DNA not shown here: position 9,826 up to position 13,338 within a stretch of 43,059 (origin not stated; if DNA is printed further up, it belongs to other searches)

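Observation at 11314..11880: Histidine-phosphatase (phosphoglycerate-mutase-like) domain inserted in-frame inside valyl-tRNA synthetase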

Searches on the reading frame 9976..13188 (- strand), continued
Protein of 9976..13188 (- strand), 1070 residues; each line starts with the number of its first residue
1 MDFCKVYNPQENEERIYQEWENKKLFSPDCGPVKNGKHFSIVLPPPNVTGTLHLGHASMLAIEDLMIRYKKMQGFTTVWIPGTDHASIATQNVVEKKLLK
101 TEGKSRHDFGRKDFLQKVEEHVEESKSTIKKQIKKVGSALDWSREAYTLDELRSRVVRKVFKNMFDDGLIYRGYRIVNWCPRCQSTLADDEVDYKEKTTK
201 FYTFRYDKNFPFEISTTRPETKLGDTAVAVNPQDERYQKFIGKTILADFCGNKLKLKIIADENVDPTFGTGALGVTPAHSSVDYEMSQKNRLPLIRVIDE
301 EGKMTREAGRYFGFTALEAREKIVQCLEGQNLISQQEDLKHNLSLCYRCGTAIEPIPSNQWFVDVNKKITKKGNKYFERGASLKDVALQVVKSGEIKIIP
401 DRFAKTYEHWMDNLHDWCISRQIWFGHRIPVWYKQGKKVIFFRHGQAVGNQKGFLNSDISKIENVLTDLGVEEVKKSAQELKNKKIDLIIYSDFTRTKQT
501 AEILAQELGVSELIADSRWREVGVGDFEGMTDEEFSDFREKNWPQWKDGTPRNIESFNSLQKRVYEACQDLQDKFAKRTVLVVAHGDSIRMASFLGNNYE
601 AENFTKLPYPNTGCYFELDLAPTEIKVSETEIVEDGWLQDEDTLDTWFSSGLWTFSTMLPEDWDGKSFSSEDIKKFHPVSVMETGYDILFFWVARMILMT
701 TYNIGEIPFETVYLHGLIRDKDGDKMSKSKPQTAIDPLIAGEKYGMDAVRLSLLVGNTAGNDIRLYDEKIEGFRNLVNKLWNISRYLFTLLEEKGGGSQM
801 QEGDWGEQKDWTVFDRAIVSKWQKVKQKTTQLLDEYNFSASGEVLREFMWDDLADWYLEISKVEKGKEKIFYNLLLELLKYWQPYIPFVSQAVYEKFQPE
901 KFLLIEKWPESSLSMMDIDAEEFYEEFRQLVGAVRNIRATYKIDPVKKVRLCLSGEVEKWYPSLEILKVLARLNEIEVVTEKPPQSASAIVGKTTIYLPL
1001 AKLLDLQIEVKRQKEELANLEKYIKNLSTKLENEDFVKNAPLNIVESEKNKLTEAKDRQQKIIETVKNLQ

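Call 20: find_encoding_contigs(protein=P0210, flank=8000, max_places=2)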
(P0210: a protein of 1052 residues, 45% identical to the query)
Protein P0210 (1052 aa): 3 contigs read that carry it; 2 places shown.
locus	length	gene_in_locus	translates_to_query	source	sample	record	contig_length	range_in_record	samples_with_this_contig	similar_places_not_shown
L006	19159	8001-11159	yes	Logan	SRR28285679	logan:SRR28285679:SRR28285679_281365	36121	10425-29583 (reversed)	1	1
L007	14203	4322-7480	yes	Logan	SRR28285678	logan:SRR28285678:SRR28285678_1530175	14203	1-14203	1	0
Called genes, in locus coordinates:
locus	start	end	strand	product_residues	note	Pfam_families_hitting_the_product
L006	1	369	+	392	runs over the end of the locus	PF00162:PGK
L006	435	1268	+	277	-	PF04402:SIMPL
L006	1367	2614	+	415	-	PF03952:Enolase_N, PF00113:Enolase_C, PF13378:MR_MLE_C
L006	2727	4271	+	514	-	PF01676:Metalloenzyme, PF06415:iPGM_N, PF01663:Phosphodiest (weak)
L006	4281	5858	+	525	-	PF01676:Metalloenzyme, PF06415:iPGM_N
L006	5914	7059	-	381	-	PF01368:DHH (faint)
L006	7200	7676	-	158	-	-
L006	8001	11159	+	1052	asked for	PF00133:tRNA-synt_1, PF01406:tRNA-synt_1e (faint), PF09334:tRNA-synt_1g, PF00133:tRNA-synt_1 (weak), PF00300:His_Phos_1, PF00133:tRNA-synt_1, PF08264:Anticodon_1, PF10458:Val_tRNA-synt_C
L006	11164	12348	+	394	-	PF00579:tRNA-synt_1b, PF22421:SYY_C-terminal, PF01479:S4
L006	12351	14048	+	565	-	PF03485:Arg_tRNA_synt_N, PF00750:tRNA-synt_1d, PF05746:DALR_1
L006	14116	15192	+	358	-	-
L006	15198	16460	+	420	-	PF00899:ThiF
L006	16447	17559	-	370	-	-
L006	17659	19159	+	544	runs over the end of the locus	PF16927:HisKA_7TM, PF00512:HisKA, PF02518:HATPase_c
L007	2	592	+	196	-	?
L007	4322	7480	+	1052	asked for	PF00133:tRNA-synt_1, PF01406:tRNA-synt_1e (faint), PF09334:tRNA-synt_1g, PF00133:tRNA-synt_1 (weak), PF00300:His_Phos_1, PF00133:tRNA-synt_1, PF08264:Anticodon_1, PF10458:Val_tRNA-synt_C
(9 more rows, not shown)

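Call 66: predict_structure(alignment_id=A3)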
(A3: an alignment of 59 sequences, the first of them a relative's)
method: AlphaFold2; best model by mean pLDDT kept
length: 1070 residues; sequences in the alignment: 59
mean_pLDDT: 87.7   pTM: 0.77
mean pLDDT of the five models: 87.7, 87.3, 87.2, 86.0, 84.5
residues with pLDDT >= 90: 523; 70-90: 502; 50-70: 40; < 50: 5
segments of 3 or more residues with pLDDT < 50: none
pLDDT, mean of each block of 10 residues (from residue 1): 81 93 86 78 73 79 93 91 80 86 87 92 88 86 88 94 96 86 78 86 94 91 94 91 91 90 87 90 88 87 88 92 95 93 81 87 94 93 95 91 86 86 84 87 93 87 87 93 92 95 95 95 90 85 87 91 93 88 94 78 79 89 86 88 85 91 89 91 66 88 93 79 62 68 91 78 80 94 92 71 86 95 97 92 95 94 90 95 96 91 91 94 93 89 84 89 90 89 84 87 77 85 89 86 83 85 76
secondary structure, 60 per line:
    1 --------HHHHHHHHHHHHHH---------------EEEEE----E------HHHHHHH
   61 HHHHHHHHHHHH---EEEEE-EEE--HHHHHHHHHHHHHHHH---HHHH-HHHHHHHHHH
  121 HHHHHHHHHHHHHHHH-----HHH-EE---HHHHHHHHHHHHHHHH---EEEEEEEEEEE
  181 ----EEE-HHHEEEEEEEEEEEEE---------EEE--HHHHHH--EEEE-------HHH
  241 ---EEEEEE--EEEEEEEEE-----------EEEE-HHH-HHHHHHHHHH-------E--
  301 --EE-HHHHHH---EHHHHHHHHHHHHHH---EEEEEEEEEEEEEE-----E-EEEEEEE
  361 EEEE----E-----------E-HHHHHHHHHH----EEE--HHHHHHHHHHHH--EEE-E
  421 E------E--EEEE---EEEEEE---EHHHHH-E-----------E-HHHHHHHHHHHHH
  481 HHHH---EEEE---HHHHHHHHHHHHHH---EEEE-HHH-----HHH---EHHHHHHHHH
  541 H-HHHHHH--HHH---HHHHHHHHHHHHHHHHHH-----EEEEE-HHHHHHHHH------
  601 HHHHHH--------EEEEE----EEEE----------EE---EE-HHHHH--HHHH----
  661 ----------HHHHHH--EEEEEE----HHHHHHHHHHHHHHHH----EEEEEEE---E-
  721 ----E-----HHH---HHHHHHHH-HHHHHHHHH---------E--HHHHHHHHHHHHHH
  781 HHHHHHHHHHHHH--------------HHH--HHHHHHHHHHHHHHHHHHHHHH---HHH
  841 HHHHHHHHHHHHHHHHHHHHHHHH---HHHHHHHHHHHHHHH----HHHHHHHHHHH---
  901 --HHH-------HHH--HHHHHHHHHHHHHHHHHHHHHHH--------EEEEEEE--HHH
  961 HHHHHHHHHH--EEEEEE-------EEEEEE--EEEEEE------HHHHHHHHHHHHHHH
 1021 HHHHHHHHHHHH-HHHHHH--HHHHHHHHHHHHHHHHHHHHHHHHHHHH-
elements in order (helices of 4 or more, strands of 3 or more residues): H9-22 E38-42 H54-72 E76-80 E82-84 H87-102 H106-109 H111-136 H151-166 E170-180 E185-187 E192-204 E214-216 H219-224 E227-230 E244-249 E252-260 E272-275 H281-290 H306-311 H316-329 E333-346 E354-364 H383-392 E397-399 H402-413 E416-418 E431-434 E438-443 H448-452 H468-484 E488-491 H495-508 E512-515 H532-541 H543-548 H557-574 E580-584 H586-594 H601-606 E615-619 E624-627 H646-650 H653-656 H671-676 E679-684 H689-704 E709-715 H737-744 H746-754 H767-793 H813-834 H838-864 H868-882 H887-897 H918-940 E949-955 H958-970 E973-978 E986-991 E994-999 H1006-1032 H1034-1039 H1042-1069
